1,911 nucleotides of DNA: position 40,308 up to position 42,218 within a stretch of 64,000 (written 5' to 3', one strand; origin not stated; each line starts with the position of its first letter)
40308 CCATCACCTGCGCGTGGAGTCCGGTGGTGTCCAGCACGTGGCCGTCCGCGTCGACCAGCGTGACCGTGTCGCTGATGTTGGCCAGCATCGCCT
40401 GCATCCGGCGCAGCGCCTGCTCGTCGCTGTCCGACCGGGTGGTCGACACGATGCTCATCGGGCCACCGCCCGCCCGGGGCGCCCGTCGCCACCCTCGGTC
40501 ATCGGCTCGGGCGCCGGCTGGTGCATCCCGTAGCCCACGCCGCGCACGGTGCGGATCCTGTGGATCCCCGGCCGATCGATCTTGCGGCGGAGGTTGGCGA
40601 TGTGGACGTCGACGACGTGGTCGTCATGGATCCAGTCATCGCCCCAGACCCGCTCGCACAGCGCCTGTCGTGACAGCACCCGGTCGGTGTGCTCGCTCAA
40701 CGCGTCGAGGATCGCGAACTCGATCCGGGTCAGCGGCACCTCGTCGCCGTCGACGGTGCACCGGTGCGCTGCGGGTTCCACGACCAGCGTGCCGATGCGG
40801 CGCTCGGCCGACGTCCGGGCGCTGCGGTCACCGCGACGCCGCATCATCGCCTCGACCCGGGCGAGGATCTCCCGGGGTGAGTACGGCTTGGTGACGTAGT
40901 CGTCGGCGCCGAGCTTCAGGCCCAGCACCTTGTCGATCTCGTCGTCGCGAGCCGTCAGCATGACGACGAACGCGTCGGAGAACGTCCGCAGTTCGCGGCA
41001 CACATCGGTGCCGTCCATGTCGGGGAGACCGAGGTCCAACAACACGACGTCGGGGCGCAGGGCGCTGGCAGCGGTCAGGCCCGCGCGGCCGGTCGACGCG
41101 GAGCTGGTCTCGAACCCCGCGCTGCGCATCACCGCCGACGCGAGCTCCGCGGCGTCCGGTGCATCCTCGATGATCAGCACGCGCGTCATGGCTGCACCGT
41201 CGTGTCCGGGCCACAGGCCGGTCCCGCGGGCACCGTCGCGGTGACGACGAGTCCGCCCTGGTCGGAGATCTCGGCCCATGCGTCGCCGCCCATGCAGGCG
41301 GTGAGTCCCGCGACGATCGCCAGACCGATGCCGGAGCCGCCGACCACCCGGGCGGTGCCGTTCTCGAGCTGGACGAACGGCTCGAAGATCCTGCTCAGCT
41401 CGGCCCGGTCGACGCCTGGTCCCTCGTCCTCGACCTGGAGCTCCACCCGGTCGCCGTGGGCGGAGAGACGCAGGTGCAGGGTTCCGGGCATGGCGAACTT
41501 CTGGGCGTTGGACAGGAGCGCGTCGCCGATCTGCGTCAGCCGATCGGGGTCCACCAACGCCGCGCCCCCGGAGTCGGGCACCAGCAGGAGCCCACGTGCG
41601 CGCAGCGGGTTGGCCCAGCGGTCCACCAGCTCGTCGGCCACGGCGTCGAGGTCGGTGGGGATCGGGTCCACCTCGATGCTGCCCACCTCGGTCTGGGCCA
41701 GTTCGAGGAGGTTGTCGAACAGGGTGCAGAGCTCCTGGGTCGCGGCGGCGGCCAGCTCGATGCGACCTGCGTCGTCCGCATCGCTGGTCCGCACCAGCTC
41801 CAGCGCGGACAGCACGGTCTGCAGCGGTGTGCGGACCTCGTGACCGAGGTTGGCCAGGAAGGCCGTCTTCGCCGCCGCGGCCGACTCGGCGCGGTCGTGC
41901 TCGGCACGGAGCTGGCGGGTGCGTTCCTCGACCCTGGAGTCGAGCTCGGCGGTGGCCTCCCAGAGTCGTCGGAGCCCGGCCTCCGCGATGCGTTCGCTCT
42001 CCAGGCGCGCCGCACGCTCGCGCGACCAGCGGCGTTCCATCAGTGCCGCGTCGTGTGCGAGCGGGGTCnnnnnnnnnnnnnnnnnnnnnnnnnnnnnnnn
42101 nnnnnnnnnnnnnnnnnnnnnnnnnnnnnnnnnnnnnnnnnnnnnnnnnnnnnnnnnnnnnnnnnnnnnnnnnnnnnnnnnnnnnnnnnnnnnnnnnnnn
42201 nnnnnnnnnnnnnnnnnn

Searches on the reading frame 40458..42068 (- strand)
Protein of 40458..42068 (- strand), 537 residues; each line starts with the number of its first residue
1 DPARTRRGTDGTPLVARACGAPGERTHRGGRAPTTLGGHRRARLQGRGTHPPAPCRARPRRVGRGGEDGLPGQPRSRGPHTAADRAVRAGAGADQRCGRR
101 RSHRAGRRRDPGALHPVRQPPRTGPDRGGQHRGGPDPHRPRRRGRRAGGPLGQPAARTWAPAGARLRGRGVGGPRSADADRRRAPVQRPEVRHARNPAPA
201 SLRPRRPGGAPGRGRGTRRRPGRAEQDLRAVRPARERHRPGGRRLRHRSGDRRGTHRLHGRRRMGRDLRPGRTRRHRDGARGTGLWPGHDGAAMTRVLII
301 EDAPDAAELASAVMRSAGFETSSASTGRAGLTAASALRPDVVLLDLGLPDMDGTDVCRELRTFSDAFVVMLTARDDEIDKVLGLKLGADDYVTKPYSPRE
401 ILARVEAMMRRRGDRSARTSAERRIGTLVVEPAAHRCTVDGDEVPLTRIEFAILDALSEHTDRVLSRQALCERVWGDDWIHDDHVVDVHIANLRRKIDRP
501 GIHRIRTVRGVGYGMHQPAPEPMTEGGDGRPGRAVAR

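Call 10: search_protein_families(library=pfam, proteins=[window:40458-42068:-], max_evalue=0.01)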
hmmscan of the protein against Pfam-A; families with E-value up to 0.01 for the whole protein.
window:40458-42068:- (537 aa): 2 families
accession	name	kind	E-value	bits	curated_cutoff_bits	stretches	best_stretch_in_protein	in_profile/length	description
PF00072.30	Response_reg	-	2e-25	89.6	30.2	1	297-406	1-111/111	Response regulator receiver domain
PF00486.34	Trans_reg_C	-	6.2e-23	81.1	26.2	1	441-513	1-75/77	Transcriptional regulatory protein, C terminal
